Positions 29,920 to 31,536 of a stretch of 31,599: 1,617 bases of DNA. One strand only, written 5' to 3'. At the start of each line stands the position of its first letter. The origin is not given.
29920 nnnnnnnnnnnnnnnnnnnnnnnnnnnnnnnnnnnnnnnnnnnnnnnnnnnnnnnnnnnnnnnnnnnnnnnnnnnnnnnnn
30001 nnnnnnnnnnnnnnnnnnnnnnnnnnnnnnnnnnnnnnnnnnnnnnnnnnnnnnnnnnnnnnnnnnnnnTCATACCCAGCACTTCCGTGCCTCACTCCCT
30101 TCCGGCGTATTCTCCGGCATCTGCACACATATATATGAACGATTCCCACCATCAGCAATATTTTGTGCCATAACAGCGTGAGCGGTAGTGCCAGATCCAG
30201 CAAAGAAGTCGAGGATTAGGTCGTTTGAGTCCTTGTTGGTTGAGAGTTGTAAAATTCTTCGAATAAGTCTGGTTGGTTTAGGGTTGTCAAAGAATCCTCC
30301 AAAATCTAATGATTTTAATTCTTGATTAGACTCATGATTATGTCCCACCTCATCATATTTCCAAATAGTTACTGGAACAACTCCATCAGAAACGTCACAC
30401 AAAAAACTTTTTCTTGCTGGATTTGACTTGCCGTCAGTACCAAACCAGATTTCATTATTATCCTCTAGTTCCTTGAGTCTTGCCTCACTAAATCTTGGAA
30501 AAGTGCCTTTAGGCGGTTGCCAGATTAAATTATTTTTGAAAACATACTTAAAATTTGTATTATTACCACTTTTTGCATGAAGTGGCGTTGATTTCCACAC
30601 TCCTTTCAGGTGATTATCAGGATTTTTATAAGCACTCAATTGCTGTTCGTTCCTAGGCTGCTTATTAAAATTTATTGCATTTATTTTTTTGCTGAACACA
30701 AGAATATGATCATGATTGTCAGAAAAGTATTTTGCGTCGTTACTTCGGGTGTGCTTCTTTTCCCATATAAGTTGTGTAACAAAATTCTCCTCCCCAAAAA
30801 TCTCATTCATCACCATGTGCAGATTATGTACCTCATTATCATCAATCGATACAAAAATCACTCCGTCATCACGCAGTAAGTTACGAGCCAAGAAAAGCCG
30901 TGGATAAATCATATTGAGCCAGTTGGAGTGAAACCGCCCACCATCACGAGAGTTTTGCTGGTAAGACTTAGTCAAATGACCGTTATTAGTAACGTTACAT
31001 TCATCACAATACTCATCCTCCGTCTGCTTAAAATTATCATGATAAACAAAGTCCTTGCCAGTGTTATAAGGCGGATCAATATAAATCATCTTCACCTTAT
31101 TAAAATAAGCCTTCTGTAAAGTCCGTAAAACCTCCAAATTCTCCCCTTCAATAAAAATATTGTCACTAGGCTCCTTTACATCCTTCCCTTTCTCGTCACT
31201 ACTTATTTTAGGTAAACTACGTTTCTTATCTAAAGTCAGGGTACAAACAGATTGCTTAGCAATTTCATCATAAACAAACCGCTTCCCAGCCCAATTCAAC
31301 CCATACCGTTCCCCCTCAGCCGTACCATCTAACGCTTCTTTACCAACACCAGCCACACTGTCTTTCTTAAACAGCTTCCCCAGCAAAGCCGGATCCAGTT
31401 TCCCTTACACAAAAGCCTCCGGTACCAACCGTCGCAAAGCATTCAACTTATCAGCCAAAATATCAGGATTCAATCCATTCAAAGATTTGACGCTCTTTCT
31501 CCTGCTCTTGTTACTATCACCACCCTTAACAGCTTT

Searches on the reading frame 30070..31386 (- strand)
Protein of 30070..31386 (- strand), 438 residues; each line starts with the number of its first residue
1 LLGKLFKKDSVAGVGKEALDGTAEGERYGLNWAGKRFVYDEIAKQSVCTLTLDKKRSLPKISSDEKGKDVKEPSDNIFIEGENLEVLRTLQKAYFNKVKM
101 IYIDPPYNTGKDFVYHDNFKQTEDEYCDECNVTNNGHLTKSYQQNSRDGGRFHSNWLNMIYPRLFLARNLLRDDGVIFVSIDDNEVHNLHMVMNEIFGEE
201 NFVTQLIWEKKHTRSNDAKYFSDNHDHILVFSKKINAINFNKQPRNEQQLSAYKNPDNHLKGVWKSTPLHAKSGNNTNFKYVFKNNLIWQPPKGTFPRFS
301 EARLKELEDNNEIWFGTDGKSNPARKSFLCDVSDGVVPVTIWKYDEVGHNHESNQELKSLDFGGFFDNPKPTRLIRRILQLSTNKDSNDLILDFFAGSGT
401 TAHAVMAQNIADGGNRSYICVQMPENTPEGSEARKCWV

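Call 40: search_protein_families(library=pfam, proteins=[window:30070-31386:-], max_evalue=0.00001)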
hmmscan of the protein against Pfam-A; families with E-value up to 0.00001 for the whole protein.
window:30070-31386:- (438 aa): 1 family
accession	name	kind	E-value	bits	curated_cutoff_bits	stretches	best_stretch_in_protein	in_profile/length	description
PF01555.25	N6_N4_Mtase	-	1.3e-40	140.2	26.7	1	98-410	1-204/221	DNA methylase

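Call 61: search_solved_structures(query=window:30070-31386:-, max_evalue=0.001)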
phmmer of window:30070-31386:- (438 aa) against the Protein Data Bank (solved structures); distinct sequences matched with E-value up to 0.001: 5.
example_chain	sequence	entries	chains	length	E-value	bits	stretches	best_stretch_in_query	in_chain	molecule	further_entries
6k0w_B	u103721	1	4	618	3.5e-70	240.2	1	27-432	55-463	Adenine specific DNA methyltransferase (Mod)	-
4zcf_A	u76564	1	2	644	1.2e-49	172.6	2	25-234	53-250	Restriction endonuclease EcoP15I, modification subunit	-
7dsu_A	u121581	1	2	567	1.3e-30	109.8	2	68-231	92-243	Mbo45V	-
1g60_A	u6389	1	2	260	4.4e-07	32.3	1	341-407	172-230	Adenine-specific Methyltransferase MboIIA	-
6pbd_A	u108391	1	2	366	7.5e-05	24.9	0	80-240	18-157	Modification methylase CcrMI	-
